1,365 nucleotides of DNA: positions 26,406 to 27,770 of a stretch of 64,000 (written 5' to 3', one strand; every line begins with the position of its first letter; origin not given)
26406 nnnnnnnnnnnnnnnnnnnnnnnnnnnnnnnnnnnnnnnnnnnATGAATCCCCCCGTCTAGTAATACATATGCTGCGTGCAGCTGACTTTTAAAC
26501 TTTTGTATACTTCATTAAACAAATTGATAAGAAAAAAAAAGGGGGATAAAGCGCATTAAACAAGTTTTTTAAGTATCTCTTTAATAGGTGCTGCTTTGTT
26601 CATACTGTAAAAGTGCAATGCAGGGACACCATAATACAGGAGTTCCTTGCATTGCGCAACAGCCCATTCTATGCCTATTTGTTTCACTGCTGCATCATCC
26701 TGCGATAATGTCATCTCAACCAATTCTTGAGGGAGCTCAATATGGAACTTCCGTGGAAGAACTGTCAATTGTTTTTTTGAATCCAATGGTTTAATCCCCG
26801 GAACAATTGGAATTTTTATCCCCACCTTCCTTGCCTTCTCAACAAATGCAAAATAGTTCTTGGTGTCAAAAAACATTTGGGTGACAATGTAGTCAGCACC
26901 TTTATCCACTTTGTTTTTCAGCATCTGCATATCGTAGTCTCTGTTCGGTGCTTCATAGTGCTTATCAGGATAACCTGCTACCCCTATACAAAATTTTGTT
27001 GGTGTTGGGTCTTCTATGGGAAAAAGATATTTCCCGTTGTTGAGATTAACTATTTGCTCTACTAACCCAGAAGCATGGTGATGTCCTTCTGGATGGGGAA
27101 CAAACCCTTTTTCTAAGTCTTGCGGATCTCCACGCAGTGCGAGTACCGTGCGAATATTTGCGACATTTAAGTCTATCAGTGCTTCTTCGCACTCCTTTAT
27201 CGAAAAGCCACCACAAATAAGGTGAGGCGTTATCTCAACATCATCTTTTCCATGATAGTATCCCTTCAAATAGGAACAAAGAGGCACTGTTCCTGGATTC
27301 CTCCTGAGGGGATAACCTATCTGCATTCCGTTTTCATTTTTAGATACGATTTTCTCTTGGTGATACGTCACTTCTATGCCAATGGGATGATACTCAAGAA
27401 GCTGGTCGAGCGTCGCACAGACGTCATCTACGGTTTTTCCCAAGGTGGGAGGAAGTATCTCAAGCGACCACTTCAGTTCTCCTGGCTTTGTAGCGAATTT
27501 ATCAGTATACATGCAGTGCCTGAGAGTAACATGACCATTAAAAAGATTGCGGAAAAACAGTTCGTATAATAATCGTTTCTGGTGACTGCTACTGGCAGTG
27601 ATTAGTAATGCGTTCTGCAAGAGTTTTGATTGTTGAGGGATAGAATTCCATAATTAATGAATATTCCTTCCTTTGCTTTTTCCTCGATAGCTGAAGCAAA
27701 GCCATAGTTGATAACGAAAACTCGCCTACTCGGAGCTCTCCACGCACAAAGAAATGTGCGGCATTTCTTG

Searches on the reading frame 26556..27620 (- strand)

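Call 3: search_protein_families(library=pfam, proteins=[window:26556-27620:-], max_evalue=0.1)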
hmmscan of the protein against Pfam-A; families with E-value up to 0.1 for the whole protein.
window:26556-27620:- (354 aa): 1 family
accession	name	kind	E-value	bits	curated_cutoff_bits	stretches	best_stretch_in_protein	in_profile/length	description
PF02219.23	MTHFR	-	6.3e-60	203.4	24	1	47-353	9-286/287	Methylenetetrahydrofolate reductase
